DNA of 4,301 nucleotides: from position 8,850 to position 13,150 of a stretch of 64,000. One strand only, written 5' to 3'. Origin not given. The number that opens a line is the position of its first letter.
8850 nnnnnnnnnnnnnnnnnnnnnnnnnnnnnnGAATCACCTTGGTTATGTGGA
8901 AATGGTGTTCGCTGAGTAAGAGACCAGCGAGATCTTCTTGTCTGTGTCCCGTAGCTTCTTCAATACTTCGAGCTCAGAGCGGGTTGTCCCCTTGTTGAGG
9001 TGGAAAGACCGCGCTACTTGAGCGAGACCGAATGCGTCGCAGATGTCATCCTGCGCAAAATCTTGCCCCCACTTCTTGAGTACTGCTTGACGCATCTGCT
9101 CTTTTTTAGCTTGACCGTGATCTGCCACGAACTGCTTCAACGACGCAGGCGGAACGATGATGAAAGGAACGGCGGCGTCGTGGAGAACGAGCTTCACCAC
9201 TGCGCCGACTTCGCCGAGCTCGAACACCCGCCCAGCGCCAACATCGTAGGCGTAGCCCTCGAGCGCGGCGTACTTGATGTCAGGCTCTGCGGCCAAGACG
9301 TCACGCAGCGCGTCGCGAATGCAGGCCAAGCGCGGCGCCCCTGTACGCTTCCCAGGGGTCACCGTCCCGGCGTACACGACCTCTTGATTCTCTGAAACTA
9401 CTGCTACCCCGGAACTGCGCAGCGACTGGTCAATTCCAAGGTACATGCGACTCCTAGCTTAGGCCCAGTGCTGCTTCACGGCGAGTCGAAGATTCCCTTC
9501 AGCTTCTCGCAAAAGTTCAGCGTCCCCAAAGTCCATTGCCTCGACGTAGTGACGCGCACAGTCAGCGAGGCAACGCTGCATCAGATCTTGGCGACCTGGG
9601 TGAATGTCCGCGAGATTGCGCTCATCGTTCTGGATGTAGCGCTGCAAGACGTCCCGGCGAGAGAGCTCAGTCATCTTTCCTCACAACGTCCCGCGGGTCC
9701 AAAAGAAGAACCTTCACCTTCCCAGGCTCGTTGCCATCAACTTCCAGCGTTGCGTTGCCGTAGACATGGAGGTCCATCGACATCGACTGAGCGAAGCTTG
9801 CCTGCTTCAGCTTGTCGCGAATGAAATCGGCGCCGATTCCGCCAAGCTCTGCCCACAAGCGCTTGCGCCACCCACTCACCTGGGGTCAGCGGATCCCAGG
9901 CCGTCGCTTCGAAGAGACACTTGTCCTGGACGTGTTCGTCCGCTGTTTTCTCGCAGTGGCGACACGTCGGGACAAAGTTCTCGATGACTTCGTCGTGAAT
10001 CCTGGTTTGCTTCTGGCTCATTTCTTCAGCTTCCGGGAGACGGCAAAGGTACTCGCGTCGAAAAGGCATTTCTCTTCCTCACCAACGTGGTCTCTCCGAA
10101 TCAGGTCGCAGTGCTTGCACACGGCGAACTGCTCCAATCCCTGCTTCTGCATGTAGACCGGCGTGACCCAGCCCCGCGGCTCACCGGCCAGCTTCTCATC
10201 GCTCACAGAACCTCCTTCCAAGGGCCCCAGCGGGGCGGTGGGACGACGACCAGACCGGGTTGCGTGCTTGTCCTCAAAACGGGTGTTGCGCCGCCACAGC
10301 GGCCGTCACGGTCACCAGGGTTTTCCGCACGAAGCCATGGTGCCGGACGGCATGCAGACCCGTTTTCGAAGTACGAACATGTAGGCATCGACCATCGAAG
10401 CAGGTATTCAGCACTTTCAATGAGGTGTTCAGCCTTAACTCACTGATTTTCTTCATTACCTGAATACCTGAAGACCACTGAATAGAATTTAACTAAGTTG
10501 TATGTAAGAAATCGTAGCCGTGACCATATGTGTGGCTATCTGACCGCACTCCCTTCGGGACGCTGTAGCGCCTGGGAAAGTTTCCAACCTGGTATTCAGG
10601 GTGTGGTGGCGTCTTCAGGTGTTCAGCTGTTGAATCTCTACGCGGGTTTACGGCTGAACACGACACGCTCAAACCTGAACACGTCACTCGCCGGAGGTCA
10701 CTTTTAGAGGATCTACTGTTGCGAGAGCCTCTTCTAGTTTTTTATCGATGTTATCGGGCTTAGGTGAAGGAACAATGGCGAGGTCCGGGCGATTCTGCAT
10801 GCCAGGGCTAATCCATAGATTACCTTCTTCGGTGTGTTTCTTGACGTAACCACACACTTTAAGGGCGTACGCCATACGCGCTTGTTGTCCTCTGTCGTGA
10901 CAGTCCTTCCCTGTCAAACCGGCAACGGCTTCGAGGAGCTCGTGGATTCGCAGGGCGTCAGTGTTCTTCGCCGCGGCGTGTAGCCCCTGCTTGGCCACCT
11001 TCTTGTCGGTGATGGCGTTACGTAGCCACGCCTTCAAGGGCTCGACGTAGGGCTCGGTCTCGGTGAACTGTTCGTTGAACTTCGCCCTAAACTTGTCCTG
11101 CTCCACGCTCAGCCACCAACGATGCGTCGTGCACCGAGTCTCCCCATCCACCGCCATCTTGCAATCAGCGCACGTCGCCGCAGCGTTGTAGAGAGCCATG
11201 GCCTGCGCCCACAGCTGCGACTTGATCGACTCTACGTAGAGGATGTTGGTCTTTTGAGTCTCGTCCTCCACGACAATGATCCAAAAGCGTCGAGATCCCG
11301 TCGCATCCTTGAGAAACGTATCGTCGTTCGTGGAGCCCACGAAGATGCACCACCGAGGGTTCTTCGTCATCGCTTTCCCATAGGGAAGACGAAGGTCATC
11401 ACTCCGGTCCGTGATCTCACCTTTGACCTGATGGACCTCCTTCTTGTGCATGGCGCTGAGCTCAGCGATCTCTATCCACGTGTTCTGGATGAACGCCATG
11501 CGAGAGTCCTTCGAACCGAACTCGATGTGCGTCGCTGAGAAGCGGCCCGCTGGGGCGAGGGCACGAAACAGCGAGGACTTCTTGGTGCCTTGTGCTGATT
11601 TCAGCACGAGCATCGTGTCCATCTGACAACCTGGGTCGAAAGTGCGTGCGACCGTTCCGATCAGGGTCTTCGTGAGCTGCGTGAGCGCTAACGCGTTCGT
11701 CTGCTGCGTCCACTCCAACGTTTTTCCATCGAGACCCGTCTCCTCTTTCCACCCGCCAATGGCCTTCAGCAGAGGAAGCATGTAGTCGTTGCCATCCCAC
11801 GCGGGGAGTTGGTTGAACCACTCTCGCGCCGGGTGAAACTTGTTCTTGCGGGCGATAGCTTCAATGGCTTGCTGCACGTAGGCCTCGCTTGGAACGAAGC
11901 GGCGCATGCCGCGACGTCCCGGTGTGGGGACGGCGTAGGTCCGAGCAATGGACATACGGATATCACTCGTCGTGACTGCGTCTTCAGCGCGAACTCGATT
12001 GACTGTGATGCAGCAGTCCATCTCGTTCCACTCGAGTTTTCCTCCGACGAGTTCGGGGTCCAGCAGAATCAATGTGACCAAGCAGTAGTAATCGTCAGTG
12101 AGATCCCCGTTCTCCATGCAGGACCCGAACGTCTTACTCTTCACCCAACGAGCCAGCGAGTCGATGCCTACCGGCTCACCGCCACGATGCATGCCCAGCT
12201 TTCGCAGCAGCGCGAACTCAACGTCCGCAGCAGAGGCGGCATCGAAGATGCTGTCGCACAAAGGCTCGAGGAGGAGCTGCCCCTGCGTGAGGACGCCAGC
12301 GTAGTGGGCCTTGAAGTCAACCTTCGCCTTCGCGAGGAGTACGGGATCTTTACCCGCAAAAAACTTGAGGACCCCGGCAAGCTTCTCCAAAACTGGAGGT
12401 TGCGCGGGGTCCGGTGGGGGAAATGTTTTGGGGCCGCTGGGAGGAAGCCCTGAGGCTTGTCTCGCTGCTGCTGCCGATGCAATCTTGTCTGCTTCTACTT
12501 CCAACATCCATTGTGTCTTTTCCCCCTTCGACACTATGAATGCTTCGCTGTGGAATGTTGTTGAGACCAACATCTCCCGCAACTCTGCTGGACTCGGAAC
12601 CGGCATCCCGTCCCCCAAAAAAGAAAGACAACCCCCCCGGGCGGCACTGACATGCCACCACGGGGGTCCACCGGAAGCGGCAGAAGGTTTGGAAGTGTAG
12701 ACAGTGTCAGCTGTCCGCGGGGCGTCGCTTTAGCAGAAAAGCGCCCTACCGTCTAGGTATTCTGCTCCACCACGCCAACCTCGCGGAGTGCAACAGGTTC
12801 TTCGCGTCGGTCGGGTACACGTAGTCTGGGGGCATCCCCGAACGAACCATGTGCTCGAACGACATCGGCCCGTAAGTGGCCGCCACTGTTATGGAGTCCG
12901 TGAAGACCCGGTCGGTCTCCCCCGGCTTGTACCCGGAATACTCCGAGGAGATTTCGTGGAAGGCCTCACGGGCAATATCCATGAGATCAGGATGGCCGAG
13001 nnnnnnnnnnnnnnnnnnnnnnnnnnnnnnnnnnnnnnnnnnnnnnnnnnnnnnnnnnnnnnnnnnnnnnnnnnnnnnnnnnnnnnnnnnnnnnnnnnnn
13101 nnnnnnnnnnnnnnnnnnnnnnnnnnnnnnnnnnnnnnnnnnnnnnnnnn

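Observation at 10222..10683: Iteron-rich 460-bp gap beside the primase-helicase genes: candidate replication origin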

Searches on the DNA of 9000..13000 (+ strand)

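Call 6: search_dna_similar(query=window:9000-13000:+, collection=phages, mode=distant, max_rows=30)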
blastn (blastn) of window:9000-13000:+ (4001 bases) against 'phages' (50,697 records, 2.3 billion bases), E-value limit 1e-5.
No match.

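Call 7: search_rna_families(source=window, start=9500, end=11500, threshold=evalue, max_evalue=1)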
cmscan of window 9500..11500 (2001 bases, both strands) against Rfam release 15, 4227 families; matches with E-value up to 1: 1.
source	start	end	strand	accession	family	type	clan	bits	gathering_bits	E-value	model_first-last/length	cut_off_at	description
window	9918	9979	+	RF01037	mir-644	Gene; miRNA;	-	19.8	96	0.58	1-73/73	no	mir-644 microRNA precursor family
